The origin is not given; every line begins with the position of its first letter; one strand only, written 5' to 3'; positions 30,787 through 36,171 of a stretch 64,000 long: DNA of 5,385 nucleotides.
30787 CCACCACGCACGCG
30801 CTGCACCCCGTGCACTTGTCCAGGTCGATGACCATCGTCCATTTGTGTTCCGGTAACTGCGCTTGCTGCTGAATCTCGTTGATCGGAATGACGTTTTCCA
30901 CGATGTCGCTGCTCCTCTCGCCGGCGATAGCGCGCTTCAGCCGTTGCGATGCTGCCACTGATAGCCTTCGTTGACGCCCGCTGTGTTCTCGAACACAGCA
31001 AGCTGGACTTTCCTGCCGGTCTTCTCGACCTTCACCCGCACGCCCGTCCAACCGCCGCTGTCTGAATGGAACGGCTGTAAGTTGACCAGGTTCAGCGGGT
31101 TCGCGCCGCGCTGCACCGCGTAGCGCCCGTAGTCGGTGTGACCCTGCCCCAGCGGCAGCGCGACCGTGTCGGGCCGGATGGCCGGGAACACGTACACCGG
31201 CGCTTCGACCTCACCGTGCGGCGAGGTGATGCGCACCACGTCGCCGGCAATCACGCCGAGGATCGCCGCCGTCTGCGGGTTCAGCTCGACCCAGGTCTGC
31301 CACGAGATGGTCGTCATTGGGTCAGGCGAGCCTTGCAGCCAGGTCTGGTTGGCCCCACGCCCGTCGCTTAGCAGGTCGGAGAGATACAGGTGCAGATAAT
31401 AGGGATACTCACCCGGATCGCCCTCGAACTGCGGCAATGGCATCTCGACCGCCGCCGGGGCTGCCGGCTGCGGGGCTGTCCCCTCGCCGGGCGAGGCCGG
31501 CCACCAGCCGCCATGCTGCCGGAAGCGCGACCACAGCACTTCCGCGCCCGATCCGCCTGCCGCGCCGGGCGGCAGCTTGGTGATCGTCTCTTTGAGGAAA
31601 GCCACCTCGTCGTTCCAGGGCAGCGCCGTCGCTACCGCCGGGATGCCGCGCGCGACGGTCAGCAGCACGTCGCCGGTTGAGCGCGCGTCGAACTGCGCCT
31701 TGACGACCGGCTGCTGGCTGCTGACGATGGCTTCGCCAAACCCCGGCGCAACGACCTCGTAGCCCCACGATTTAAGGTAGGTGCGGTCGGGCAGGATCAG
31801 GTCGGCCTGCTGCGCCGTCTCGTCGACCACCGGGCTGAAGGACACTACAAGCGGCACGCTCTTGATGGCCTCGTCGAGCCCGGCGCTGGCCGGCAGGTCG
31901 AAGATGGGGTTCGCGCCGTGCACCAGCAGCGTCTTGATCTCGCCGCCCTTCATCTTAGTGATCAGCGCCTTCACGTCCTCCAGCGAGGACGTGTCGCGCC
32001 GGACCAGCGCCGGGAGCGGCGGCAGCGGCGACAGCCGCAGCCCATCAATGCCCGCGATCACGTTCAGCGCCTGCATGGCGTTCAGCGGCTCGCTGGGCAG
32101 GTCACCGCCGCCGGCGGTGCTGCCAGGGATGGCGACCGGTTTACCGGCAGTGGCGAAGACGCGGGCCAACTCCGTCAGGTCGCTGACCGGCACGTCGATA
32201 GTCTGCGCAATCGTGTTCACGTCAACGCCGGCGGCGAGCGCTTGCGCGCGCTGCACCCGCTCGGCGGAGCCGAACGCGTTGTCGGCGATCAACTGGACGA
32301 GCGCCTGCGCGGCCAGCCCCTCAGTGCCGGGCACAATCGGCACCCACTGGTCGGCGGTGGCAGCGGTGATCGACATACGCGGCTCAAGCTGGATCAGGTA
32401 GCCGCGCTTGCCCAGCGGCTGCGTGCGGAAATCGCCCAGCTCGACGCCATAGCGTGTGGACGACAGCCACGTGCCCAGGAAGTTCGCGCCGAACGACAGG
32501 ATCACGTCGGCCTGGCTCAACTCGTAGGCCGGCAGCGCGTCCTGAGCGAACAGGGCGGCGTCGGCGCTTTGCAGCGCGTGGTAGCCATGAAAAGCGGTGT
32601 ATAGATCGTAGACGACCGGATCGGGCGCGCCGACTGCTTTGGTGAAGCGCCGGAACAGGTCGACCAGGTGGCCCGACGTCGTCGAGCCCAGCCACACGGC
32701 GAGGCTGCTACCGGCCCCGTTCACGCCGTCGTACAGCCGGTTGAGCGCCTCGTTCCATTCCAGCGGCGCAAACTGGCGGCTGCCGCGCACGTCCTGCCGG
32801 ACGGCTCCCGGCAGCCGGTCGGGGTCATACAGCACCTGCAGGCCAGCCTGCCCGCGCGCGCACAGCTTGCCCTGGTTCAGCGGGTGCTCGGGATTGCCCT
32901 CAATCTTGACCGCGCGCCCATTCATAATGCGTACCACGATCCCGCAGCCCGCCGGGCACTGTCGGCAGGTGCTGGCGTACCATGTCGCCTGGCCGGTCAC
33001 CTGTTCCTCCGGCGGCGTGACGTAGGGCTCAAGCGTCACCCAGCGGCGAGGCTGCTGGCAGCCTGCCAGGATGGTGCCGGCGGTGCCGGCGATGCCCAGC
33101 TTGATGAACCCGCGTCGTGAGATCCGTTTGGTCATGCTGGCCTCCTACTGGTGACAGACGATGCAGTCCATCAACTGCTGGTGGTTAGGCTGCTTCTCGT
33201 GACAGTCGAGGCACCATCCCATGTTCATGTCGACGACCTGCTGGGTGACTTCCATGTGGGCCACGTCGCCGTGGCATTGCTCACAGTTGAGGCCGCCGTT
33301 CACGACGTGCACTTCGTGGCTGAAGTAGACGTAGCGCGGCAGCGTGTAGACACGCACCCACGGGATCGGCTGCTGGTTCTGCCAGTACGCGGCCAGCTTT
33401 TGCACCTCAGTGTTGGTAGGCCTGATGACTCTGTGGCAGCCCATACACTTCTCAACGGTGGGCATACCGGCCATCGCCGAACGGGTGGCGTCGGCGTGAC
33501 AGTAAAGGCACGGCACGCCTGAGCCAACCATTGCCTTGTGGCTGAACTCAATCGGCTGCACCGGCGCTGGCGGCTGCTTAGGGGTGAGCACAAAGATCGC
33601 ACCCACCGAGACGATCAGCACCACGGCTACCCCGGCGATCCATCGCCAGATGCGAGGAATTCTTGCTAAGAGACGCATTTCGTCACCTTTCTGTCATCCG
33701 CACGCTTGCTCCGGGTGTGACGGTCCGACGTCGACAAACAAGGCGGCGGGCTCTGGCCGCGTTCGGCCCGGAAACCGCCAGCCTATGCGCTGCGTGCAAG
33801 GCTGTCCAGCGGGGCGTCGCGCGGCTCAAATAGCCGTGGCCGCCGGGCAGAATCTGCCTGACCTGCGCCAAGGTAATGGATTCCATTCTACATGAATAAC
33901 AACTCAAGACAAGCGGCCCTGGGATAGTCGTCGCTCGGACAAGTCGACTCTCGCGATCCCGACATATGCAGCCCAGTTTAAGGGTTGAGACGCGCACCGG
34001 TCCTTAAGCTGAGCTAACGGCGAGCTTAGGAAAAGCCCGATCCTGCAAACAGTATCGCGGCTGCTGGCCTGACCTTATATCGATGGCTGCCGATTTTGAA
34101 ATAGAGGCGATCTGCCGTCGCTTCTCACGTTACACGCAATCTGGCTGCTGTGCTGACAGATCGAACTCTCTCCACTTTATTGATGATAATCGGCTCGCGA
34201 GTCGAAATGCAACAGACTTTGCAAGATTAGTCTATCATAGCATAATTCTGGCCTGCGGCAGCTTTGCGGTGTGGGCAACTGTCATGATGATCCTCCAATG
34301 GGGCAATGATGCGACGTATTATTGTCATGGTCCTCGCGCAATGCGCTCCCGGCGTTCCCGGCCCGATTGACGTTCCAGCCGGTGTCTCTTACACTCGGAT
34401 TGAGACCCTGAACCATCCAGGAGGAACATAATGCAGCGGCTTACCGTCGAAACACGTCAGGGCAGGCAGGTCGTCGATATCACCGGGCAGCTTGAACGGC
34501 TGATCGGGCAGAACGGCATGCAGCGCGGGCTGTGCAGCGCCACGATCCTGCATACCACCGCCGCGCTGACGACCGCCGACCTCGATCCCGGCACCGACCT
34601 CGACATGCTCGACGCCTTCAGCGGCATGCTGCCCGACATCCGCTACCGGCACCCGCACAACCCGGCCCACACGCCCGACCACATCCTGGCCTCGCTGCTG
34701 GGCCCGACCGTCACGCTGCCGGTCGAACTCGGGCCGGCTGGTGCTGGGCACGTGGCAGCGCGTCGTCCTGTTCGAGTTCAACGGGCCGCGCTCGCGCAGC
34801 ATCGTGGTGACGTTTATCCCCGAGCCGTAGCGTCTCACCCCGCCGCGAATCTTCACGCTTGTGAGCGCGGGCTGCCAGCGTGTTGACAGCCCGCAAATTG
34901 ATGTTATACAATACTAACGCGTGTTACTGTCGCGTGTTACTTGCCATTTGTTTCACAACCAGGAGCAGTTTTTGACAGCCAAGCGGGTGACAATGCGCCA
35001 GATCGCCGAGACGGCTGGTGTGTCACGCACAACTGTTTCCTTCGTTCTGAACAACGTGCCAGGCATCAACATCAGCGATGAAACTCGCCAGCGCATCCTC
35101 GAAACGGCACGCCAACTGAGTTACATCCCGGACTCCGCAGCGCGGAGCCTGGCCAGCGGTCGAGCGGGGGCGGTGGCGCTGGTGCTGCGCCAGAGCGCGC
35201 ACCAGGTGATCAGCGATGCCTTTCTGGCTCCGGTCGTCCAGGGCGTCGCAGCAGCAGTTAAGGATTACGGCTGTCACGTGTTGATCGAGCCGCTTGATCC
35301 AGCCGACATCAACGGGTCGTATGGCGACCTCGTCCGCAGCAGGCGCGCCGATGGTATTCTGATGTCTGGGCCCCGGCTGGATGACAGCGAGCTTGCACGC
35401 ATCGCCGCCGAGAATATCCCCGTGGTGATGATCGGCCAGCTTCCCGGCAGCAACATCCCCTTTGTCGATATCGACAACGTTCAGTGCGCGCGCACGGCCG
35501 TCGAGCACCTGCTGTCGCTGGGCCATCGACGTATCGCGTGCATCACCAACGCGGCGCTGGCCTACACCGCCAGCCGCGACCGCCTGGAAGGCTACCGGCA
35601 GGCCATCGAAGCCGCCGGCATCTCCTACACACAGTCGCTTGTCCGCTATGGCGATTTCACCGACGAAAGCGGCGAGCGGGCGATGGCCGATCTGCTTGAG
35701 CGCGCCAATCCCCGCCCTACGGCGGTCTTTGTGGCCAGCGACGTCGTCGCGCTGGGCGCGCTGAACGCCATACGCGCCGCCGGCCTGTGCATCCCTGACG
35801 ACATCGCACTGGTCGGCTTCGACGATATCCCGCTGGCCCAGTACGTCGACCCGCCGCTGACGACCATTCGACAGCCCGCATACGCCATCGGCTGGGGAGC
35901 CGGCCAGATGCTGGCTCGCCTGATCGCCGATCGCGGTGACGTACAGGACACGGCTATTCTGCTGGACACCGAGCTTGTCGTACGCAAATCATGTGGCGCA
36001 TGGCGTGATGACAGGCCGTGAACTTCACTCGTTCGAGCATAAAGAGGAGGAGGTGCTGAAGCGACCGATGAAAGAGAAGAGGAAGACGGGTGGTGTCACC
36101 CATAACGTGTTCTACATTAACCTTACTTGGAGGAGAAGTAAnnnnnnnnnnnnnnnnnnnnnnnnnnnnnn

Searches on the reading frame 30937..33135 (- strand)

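Call 56: search_protein_families(library=pfam, proteins=[window:30937-33135:-], max_evalue=0.0001)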
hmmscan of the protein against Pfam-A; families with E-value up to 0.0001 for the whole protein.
window:30937-33135:- (732 aa): 3 families
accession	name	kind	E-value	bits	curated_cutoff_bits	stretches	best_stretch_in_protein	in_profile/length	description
PF04879.21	Molybdop_Fe4S4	-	2e-16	60.1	22.7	1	51-103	2-54/55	Molybdopterin oxidoreductase Fe4S4 domain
PF01568.27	Molydop_binding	-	4.8e-13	49.6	26.8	1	614-679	30-90/110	Molydopterin dinucleotide binding domain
PF00384.28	Molybdopterin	-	2.3e-11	43.8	24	1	117-491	9-347/353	Molybdopterin oxidoreductase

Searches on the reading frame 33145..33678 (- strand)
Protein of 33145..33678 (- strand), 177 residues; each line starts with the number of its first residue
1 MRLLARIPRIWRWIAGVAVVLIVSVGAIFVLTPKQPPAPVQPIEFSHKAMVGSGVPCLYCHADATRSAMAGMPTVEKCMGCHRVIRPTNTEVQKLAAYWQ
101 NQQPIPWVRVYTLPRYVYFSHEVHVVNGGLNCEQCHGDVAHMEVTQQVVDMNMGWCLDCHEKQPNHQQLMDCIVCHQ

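Call 56: search_protein_families(library=pfam, proteins=[window:33145-33678:-], max_evalue=0.0001)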
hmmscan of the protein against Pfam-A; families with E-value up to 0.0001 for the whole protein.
window:33145-33678:- (177 aa): 3 families
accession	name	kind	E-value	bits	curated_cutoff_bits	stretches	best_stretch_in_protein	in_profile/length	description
PF14522.11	Cytochrome_C7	-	2.6e-13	50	24.8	1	117-177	1-67/67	Cytochrome c7 and related cytochrome c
PF02085.21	Cytochrom_CIII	-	2.1e-07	31.6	22.9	0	39-99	17-69/101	Class III cytochrome C family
PF14537.11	Cytochrom_c3_2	-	7.4e-07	30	25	0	53-94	5-45/79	Cytochrome c3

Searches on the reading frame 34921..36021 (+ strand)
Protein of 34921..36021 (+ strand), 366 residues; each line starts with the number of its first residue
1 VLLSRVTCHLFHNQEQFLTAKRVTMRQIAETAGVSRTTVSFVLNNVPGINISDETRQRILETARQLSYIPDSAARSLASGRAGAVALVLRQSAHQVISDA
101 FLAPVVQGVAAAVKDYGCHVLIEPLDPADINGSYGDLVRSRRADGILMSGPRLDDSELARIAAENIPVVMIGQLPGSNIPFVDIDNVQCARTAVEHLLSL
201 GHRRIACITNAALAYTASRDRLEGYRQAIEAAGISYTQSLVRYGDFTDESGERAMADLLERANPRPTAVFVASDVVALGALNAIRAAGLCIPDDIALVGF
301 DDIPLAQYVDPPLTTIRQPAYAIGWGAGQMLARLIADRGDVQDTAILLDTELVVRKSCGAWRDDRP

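Call 5: search_protein_families(library=pfam, proteins=[window:34921-36021:+], max_evalue=1)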
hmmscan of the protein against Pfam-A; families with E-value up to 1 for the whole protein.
window:34921-36021:+ (366 aa): 15 families
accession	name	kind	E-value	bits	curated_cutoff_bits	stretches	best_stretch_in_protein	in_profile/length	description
PF13377.12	Peripla_BP_3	-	8.7e-41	140.2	26.5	1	194-358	1-167/167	Periplasmic binding protein-like domain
PF00532.27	Peripla_BP_1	-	2e-29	103.4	22.2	1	84-341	3-267/281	Periplasmic binding proteins and sugar binding domain of LacI family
PF13407.12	Peripla_BP_4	-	1.7e-18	67.6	35.1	1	97-335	8-254/258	Periplasmic binding protein domain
PF00356.27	LacI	-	1.6e-13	50.6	27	1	24-71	1-46/46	Bacterial regulatory proteins, lacI family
PF04967.18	HTH_10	-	0.0029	17.8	23.1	1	19-46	20-47/53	HTH DNA binding domain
PF00440.29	TetR_N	-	0.012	15.9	24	1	22-39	16-33/47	Bacterial regulatory proteins, tetR family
PF01381.28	HTH_3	-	0.015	15.8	23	1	20-55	7-40/55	Helix-turn-helix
PF13545.12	HTH_Crp_2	-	0.029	14.8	27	1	22-45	22-45/70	Crp-like helix-turn-helix domain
PF13412.12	HTH_24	-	0.049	13.7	21.9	1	22-41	17-36/48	Winged helix-turn-helix DNA-binding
PF04552.19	Sigma54_DBD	-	0.087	13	22.8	1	3-45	25-72/160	Sigma-54, DNA binding domain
PF25181.1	Phage_Bbp19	-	0.089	13.1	25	1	246-282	5-39/61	Bbp19-like phage protein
PF01978.25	TrmB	-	0.11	12.8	25.6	1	18-45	18-45/68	Sugar-specific transcriptional regulator TrmB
PF12802.13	MarR_2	-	0.13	12.9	27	1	23-43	21-41/61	MarR family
PF08279.18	HTH_11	-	0.15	12.4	25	1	18-39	9-32/55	HTH domain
PF12116.14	SpoIIID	-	0.23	12.1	27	1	16-40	13-37/82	Stage III sporulation protein D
